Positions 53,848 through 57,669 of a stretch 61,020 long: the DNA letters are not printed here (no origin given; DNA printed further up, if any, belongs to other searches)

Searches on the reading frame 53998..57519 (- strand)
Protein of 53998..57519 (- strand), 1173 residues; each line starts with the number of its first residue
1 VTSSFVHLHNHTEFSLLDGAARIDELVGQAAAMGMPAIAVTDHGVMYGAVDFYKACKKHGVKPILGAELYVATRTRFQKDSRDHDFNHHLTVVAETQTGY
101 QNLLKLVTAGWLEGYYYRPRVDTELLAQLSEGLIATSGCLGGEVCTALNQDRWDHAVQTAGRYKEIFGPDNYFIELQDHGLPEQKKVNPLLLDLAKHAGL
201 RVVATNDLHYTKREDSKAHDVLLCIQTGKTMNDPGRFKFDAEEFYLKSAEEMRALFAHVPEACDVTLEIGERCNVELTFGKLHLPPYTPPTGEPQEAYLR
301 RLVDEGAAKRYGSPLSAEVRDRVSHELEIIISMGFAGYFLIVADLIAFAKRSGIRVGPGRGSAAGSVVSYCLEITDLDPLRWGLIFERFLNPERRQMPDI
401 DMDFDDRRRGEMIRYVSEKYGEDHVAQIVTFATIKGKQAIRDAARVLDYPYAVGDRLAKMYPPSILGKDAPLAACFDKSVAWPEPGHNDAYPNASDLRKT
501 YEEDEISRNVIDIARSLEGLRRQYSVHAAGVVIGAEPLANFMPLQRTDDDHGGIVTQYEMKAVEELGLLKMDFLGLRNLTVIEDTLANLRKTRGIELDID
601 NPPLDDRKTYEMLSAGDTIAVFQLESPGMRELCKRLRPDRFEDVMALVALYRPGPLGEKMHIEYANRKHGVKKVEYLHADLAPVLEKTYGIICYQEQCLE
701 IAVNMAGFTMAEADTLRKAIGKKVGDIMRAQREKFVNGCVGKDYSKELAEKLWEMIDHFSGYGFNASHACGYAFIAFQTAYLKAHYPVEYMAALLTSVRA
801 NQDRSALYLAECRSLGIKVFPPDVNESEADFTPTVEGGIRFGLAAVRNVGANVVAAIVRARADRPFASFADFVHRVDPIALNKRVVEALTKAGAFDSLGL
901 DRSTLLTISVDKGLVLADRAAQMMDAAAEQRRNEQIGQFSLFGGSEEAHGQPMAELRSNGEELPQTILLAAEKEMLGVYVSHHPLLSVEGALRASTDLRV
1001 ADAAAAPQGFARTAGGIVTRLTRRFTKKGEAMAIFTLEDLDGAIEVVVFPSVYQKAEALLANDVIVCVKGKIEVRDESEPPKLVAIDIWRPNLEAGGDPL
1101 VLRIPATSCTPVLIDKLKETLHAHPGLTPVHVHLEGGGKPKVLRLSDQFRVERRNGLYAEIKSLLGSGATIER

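Call 6: search_protein_families(library=pfam, proteins=[window:53998-57519:-], max_evalue=0.1)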
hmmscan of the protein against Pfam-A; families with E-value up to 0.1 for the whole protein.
window:53998-57519:- (1173 aa): 8 families
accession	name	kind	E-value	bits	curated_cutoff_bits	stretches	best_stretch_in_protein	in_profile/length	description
PF07733.18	DNA_pol3_alpha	-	1.4e-98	330.1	23.9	1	298-575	2-260/260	Bacterial DNA polymerase III alpha NTPase domain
PF17657.6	DNA_pol3_finger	-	1.8e-60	203.5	22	1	578-741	1-164/166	Bacterial DNA polymerase III alpha subunit finger domain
PF02811.25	PHP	-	7.9e-58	195.8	26.4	1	7-179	1-164/164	PHP domain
PF14579.12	HHH_6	-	3.5e-30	104.5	25.6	1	816-905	1-90/90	Helix-hairpin-helix motif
PF01336.31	tRNA_anti-codon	-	9.3e-09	35.5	27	1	1016-1078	5-63/75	OB-fold nucleic acid binding domain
PF04919.18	DUF655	-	0.0047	17.3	22.2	1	843-885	118-160/181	Protein of unknown function (DUF655)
PF20306.3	Sp-DndD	-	0.016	15.8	27.2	0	54-76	8-30/51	Small protein found in certain Dnd DNA modification systems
PF22379.2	MCM10_OB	-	0.056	13.7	27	1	1013-1073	47-110/130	MCM10 OB-fold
